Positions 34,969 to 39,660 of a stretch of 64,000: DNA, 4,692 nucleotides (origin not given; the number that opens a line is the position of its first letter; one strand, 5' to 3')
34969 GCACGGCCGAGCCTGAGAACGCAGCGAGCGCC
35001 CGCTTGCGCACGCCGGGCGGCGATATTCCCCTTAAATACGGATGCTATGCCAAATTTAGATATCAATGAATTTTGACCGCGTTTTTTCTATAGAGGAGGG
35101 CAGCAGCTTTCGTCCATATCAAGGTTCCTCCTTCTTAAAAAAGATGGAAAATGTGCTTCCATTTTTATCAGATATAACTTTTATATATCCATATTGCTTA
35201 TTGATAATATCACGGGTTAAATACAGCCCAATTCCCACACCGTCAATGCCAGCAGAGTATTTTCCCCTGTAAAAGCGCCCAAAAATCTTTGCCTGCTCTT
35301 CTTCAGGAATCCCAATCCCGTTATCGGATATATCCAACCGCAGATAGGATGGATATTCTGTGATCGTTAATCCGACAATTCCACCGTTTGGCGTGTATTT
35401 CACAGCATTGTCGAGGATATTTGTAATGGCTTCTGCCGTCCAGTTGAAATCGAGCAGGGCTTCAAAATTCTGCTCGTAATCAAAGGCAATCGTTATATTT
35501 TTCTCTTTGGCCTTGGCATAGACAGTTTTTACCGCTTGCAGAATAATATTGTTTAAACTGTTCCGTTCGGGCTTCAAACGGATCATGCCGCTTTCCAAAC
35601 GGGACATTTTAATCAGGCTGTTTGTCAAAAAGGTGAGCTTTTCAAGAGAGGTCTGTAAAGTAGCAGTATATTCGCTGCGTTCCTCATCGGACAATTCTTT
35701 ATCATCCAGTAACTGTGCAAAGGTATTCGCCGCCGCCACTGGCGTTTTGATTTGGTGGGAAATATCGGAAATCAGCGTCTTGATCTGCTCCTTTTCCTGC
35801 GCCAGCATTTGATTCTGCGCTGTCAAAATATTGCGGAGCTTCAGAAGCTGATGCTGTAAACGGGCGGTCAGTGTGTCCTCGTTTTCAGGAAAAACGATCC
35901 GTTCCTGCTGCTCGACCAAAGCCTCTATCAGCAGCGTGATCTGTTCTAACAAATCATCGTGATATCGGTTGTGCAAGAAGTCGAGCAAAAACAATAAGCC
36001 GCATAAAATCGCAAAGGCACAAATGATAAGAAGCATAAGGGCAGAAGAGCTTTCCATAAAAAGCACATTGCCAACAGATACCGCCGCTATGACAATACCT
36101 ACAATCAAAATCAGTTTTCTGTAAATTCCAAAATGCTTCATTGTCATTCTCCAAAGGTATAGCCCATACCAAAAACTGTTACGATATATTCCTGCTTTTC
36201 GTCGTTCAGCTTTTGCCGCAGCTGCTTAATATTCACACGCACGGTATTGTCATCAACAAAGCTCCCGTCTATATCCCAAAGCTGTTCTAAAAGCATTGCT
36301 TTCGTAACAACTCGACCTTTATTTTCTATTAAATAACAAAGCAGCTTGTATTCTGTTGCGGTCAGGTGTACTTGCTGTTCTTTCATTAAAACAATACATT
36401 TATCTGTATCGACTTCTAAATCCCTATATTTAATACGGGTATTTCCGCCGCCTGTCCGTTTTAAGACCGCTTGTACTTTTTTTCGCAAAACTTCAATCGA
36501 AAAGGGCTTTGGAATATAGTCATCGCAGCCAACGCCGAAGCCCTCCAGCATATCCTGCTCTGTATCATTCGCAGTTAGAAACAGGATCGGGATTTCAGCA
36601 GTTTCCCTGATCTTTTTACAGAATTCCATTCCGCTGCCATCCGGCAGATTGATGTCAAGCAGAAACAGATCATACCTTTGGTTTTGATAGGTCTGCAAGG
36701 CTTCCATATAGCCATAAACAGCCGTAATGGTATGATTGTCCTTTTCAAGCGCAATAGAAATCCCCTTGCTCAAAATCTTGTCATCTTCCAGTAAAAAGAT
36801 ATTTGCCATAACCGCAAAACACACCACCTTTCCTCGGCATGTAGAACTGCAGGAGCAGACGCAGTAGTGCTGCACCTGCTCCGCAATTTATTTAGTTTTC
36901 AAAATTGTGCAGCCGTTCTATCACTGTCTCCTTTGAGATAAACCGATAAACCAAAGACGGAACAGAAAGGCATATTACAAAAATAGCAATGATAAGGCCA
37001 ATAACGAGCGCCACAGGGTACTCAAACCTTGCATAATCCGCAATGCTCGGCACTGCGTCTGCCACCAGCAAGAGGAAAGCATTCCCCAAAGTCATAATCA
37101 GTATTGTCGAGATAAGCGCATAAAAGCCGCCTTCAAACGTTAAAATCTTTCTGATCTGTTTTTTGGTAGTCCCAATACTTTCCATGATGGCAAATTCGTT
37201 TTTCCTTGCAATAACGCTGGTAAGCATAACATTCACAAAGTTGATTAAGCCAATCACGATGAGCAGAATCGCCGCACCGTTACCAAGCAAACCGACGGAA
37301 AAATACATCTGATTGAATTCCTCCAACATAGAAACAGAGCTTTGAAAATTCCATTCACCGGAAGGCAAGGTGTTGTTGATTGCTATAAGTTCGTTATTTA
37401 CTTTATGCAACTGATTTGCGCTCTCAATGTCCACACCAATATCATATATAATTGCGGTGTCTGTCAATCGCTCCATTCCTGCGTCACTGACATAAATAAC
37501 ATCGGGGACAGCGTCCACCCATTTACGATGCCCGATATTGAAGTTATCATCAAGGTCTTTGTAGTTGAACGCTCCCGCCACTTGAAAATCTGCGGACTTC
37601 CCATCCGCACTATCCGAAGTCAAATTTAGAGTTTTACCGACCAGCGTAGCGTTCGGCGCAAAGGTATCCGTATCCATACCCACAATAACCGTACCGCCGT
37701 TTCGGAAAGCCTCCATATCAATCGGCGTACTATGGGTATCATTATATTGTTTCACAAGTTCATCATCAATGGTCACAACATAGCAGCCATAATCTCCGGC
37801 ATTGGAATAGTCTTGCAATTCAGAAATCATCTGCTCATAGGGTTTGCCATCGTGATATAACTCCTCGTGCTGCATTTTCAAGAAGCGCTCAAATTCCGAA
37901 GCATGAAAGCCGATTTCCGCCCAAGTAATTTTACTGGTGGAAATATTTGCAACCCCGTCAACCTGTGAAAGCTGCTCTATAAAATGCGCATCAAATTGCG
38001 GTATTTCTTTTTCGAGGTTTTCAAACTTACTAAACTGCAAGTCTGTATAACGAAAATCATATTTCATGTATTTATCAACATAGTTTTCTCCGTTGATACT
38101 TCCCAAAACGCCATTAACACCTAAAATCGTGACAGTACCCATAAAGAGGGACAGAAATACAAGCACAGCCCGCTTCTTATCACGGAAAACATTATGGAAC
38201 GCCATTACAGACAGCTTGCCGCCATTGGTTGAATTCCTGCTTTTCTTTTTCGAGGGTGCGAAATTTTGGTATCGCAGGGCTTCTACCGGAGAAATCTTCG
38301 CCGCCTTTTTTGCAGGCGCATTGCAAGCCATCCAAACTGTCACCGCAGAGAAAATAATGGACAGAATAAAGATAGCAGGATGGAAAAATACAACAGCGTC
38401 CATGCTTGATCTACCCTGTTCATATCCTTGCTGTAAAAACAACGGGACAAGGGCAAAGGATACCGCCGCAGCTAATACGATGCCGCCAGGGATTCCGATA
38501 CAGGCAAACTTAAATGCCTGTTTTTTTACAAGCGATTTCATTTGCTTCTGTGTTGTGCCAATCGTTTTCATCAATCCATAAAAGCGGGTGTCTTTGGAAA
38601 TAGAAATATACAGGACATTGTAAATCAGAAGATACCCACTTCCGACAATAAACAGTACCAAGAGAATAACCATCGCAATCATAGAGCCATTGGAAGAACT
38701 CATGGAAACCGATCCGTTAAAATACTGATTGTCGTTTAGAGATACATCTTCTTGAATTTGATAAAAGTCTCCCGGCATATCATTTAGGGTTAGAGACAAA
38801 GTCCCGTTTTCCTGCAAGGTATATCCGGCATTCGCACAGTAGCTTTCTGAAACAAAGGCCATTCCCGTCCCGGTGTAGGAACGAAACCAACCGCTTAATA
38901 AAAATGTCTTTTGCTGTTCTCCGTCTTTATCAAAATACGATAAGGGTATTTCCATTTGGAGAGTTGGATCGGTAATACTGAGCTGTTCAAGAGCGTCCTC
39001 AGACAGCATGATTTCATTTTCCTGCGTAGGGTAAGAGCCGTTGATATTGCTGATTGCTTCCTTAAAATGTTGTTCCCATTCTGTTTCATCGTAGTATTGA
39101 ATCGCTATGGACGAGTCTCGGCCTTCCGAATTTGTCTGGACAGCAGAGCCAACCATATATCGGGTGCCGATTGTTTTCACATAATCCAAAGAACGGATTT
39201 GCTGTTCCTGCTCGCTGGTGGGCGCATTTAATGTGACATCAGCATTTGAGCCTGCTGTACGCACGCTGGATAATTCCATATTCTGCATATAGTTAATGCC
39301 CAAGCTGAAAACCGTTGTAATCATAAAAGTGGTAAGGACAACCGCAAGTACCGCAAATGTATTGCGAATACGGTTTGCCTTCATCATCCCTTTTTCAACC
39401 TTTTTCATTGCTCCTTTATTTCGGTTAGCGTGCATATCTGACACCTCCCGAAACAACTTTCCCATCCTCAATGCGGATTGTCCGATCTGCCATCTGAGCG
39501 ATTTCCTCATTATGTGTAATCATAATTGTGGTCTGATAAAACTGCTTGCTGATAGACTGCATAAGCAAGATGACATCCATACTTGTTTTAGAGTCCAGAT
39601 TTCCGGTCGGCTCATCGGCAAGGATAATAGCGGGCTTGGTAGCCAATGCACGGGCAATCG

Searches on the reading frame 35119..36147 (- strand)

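Call 68: search_protein_families(library=pfam, proteins=[window:35119-36147:-], max_evalue=0.00001)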
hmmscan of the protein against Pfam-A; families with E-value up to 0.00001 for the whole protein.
window:35119-36147:- (342 aa): 2 families
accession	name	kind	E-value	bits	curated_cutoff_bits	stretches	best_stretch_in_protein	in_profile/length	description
PF02518.31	HATPase_c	-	2.1e-22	80.1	26.4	1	238-340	7-110/111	Histidine kinase-, DNA gyrase B-, and HSP90-like ATPase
PF00512.31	HisKA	-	8.6e-13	48.6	26.9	1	123-187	3-66/66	His Kinase A (phospho-acceptor) domain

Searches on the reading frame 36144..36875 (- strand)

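Call 68: search_protein_families(library=pfam, proteins=[window:36144-36875:-], max_evalue=0.00001)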
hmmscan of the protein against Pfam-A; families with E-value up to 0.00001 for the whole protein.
window:36144-36875:- (243 aa): 2 families
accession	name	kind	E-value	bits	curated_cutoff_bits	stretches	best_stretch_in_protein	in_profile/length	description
PF00072.30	Response_reg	-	7.4e-26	90.9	30.2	1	26-135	1-111/111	Response regulator receiver domain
PF00486.34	Trans_reg_C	-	7.6e-26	90.4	26.2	1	167-241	2-77/77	Transcriptional regulatory protein, C terminal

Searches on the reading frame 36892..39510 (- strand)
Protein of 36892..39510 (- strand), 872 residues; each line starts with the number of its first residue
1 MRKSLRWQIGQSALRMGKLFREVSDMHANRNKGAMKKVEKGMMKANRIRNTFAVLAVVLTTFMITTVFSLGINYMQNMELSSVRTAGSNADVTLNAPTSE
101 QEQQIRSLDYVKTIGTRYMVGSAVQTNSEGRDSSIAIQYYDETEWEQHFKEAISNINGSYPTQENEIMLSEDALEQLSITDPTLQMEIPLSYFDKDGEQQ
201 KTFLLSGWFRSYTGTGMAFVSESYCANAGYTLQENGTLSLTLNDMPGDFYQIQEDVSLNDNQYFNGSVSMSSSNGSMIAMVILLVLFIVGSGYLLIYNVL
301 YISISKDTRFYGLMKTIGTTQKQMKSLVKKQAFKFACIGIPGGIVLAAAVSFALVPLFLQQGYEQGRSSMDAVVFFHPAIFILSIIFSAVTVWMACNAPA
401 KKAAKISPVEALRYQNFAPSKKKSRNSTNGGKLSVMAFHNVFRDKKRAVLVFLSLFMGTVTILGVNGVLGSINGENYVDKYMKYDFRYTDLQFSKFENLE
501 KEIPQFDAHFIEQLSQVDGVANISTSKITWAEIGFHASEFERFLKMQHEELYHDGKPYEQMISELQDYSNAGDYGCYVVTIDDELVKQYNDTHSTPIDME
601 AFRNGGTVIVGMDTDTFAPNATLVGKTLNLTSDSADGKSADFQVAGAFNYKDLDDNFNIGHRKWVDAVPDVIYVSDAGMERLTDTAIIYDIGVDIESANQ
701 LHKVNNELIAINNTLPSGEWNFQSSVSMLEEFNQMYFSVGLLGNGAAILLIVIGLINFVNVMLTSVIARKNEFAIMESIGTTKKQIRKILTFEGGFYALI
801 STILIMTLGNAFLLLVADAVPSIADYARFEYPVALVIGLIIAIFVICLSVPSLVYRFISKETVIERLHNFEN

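Call 68: search_protein_families(library=pfam, proteins=[window:36892-39510:-], max_evalue=0.00001)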
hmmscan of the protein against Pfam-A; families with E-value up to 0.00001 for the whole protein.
window:36892-39510:- (872 aa): 1 family
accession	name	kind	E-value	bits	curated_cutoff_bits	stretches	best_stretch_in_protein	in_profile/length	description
PF02687.27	FtsX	-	2.5e-19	69.9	25.5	2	746-861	3-118/120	FtsX-like permease C-terminal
